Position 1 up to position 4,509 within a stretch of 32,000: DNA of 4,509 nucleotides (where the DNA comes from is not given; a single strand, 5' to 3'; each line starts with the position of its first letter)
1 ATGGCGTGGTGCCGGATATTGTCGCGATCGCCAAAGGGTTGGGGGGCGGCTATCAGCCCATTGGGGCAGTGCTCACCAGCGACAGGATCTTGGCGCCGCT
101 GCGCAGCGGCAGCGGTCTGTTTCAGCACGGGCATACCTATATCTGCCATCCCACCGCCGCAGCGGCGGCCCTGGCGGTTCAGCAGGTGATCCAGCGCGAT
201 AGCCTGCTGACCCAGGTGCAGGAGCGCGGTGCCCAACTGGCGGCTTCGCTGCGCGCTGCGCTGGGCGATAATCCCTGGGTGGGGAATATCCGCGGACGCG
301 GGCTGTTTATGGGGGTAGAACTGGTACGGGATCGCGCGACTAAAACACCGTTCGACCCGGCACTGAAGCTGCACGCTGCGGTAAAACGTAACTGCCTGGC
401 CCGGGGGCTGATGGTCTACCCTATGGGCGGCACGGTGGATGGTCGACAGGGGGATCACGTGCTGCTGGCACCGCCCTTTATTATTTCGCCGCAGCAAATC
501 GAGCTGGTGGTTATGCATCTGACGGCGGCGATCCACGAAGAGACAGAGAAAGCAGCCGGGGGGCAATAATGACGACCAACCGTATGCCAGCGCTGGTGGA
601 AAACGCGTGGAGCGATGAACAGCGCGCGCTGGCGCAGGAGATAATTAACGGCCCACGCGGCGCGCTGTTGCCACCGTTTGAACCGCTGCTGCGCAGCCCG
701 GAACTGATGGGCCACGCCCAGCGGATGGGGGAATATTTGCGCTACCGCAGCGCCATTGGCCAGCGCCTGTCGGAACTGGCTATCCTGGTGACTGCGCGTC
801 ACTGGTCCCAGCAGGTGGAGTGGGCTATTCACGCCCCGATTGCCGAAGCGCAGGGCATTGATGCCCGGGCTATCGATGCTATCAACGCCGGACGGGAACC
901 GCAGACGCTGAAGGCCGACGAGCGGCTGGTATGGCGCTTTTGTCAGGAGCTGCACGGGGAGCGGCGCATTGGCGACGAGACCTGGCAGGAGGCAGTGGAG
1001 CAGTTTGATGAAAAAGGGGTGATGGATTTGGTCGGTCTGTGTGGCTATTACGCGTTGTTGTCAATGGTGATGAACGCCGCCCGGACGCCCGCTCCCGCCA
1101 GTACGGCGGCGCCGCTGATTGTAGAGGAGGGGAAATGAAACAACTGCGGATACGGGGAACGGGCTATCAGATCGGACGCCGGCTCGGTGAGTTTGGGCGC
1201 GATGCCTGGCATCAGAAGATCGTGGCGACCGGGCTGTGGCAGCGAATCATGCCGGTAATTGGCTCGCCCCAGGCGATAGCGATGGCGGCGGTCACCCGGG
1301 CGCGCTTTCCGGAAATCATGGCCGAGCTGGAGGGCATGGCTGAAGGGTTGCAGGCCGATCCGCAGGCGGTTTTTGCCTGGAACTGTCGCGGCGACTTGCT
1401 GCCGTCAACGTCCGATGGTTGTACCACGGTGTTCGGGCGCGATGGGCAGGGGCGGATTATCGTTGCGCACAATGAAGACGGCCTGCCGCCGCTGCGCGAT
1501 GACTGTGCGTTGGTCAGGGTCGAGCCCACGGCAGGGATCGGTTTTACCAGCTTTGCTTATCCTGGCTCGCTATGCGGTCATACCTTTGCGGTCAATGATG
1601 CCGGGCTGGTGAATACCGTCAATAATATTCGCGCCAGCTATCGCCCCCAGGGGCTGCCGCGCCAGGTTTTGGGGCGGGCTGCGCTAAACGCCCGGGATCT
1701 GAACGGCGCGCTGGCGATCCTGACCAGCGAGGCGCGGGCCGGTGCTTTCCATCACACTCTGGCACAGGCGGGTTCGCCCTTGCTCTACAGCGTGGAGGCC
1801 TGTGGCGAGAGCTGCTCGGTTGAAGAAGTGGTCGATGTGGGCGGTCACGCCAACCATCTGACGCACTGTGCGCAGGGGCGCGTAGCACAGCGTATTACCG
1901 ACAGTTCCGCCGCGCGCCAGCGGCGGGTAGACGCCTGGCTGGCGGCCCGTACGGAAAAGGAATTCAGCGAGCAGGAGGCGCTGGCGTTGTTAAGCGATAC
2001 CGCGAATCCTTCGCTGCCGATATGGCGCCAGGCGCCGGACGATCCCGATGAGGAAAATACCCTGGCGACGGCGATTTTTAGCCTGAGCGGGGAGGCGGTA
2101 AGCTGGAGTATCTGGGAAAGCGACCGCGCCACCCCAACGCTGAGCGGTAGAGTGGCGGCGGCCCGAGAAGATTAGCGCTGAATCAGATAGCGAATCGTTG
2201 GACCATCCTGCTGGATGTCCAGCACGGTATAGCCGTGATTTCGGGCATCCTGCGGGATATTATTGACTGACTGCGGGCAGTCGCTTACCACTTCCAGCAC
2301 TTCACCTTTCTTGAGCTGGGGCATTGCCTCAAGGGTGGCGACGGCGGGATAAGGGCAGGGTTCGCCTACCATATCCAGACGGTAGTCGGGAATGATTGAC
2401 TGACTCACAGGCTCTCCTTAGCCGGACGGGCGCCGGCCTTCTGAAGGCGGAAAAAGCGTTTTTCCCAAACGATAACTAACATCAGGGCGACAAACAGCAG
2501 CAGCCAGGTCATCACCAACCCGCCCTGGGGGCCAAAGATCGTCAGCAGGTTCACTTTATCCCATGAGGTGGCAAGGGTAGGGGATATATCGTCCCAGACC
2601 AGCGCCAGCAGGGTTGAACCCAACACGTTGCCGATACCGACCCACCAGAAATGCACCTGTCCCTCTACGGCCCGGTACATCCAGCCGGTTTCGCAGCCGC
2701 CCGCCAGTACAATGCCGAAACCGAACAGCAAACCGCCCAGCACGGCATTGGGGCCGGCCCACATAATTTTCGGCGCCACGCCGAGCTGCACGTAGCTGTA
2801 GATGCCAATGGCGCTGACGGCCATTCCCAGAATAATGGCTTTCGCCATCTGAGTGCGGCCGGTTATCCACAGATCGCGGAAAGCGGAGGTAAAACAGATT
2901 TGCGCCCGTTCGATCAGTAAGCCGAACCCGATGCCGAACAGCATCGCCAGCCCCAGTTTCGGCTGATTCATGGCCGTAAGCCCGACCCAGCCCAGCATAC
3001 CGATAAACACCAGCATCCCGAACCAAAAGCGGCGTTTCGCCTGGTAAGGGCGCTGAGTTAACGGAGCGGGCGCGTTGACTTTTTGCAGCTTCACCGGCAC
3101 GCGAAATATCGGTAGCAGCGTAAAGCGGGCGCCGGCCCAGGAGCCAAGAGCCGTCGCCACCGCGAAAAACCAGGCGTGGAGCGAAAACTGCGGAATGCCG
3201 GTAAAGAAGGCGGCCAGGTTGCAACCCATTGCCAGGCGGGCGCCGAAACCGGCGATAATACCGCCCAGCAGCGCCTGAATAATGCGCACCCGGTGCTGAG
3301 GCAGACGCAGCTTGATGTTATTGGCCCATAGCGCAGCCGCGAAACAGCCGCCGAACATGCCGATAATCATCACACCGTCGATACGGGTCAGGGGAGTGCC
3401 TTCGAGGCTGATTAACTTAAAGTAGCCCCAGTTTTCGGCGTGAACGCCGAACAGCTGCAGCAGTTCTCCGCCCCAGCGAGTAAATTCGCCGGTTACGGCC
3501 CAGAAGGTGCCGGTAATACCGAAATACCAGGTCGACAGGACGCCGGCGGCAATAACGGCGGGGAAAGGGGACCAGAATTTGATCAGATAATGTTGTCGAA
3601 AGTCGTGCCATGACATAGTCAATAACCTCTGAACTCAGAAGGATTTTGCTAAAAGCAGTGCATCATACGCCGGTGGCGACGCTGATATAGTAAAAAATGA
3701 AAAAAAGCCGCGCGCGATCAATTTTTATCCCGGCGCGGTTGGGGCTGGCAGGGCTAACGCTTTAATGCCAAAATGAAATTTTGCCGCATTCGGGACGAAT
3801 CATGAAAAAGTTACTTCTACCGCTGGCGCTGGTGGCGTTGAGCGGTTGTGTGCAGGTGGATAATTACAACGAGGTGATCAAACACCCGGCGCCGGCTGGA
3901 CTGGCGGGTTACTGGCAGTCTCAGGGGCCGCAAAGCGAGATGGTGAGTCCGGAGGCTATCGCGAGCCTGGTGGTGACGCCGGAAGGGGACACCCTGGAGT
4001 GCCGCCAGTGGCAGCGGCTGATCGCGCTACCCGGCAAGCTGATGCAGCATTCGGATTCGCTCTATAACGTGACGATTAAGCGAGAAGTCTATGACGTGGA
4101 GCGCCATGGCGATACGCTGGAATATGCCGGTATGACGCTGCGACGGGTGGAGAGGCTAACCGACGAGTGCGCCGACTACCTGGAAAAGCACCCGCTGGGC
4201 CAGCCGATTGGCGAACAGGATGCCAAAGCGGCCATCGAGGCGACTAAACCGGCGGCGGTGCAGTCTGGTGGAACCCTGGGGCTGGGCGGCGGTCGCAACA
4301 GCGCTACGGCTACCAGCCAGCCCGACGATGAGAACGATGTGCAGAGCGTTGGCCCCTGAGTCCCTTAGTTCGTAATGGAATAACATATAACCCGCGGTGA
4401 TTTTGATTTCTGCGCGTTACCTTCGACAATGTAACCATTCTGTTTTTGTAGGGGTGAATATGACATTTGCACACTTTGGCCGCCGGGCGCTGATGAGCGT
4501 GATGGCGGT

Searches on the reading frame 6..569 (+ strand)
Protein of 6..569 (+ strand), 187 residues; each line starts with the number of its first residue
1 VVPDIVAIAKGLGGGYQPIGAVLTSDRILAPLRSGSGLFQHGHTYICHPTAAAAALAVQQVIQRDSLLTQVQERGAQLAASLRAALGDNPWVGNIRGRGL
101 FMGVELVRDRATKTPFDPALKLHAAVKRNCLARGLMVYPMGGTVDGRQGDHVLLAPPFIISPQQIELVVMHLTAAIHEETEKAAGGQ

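Call 84: search_protein_families(library=pfam, proteins=[window:6-569:+], max_evalue=0.001)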
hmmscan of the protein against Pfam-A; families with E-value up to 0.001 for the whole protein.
window:6-569:+ (187 aa): 1 family
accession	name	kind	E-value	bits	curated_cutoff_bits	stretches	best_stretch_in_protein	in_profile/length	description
PF00202.27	Aminotran_3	-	2.1e-26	93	30.5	1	2-175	251-402/403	Aminotransferase class-III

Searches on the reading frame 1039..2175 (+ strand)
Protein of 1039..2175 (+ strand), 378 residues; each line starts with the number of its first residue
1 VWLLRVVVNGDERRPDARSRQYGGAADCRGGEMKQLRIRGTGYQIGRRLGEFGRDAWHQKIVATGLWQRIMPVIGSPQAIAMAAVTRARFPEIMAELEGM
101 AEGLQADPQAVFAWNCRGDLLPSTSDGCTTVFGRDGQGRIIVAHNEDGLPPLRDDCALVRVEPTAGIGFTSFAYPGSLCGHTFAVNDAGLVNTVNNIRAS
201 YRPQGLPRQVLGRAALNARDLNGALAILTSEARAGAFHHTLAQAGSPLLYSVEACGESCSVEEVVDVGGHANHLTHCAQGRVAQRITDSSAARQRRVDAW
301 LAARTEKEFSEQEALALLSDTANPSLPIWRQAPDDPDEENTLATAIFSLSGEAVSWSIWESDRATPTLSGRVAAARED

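Call 84: search_protein_families(library=pfam, proteins=[window:1039-2175:+], max_evalue=0.001)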
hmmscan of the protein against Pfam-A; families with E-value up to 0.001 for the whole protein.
window:1039-2175:+ (378 aa): 1 family
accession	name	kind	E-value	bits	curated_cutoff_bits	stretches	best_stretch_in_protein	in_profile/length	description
PF03417.21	AAT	-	1.4e-37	130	23.2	1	137-354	5-216/225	Acyl-coenzyme A:6-aminopenicillanic acid acyl-transferase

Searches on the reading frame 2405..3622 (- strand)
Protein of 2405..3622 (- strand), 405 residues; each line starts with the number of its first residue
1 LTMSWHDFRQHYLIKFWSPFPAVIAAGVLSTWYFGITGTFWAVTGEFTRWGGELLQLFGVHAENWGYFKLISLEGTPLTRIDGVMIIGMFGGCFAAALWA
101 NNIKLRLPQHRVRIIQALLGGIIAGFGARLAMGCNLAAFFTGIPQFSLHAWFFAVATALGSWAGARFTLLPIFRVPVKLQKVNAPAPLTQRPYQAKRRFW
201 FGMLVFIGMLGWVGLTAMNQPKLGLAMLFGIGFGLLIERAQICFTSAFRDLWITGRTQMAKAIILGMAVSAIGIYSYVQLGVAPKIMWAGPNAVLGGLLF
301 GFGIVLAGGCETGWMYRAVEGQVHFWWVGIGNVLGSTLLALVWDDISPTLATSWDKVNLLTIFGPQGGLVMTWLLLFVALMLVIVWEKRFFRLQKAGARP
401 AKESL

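Call 84: search_protein_families(library=pfam, proteins=[window:2405-3622:-], max_evalue=0.001)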
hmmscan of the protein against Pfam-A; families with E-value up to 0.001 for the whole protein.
window:2405-3622:- (405 aa): 1 family
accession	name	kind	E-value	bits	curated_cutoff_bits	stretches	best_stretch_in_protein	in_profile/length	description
PF04143.19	Sulf_transp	-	7.8e-48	164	27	2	239-397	1-161/310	Sulphur transport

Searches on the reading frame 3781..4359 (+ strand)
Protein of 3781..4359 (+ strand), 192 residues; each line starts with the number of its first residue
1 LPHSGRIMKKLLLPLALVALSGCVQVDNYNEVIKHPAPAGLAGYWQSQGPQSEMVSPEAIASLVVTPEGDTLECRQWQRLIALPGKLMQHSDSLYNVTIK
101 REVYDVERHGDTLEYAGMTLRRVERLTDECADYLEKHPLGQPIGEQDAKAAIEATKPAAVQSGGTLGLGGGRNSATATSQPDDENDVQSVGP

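Call 84: search_protein_families(library=pfam, proteins=[window:3781-4359:+], max_evalue=0.001)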
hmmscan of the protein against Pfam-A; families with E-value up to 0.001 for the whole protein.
window:3781-4359:+ (192 aa): 1 family
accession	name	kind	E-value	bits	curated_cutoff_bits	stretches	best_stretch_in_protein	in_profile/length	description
PF13987.11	YedD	-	5.4e-53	177.8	27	1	32-137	1-106/106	YedD-like protein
